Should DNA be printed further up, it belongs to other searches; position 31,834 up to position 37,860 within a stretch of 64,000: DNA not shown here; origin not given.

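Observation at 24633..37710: Two giant surface proteins (2405 aa lipoprotein, 1908 aa SLH-anchored) built from about 10 SGNH-hydrolase-like modules that lack the canonical catalytic motifs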

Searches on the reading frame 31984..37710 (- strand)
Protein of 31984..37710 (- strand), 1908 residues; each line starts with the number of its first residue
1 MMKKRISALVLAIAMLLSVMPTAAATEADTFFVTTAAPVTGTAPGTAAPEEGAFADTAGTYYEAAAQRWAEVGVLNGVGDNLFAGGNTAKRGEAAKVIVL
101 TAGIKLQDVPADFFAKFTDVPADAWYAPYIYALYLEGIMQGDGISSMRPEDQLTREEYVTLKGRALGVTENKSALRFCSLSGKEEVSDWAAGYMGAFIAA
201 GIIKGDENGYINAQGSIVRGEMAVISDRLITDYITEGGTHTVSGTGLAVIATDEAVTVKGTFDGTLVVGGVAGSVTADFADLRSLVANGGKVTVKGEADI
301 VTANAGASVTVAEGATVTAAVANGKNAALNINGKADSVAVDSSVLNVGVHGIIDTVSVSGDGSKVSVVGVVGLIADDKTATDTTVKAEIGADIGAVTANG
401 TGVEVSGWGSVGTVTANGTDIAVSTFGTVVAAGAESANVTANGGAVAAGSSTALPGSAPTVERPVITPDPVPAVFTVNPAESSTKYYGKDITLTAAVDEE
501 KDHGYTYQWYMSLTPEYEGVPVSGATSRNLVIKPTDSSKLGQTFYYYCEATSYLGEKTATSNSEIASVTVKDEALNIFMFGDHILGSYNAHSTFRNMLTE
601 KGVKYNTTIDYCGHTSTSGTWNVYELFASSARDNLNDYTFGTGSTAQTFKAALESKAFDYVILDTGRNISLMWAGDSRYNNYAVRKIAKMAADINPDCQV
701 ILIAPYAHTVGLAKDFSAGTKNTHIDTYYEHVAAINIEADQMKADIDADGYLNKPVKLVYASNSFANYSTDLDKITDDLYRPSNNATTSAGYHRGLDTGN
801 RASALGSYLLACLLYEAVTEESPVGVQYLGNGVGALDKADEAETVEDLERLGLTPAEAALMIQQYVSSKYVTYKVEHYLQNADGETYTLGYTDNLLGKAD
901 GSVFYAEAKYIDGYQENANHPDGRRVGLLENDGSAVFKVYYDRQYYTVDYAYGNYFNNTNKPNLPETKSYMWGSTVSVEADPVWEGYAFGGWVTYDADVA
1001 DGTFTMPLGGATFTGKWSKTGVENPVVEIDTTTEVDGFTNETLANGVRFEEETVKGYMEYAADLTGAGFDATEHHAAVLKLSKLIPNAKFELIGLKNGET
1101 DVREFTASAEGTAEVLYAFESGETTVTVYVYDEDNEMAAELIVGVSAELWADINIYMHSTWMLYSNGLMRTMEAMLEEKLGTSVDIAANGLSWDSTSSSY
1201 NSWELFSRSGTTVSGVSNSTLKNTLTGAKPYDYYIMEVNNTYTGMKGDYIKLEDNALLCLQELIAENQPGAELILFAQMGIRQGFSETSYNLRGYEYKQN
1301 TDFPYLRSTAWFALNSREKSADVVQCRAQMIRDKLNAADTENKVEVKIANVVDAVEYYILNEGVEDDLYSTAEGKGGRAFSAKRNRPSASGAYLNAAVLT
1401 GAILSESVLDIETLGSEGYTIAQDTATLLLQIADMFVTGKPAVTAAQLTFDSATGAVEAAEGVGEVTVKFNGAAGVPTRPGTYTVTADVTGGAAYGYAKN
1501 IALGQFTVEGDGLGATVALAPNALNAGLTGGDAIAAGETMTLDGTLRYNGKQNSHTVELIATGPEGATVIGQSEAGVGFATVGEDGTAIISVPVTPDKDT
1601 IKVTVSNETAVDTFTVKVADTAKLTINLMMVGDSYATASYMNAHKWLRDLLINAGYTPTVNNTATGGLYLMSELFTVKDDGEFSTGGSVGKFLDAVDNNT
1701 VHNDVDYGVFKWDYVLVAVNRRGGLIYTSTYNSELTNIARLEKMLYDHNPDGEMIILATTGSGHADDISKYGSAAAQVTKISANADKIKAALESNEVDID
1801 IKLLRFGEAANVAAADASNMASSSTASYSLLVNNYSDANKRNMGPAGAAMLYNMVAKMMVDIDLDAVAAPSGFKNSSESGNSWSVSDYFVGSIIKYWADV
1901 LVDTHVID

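Call 7: search_protein_families(library=pfam, proteins=[window:31984-37710:-], max_evalue=0.1)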
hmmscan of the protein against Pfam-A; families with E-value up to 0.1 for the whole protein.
window:31984-37710:- (1908 aa): 2 families
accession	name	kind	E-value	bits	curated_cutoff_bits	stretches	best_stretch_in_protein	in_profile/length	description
PF00395.25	SLH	-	6.4e-20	71.3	20.8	3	116-158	1-43/44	S-layer homology domain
PF16227.11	DUF4886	-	0.016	14.6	26.7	0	790-833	184-227/242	Domain of unknown function (DUF4886)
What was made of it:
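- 37006..37557 (-): Three SLH repeats of B (about aa 52-235); boundaries are approximate. Pfam SLH E = 6.4e-20, 3 stretches (call 7)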

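Call 69: search_protein_families(library=ncbifam, max_evalue=0.01, proteins=[window:31984-37710:-])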
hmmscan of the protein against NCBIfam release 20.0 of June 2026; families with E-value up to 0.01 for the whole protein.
window:31984-37710:- (1908 aa): 1 family
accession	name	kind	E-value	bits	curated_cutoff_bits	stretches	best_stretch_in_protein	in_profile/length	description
NF033190.2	inl_like_NEAT_1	exception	6.7e-10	37.9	1275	1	52-161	641-747/754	NEAT domain-containing leucine-rich repeat protein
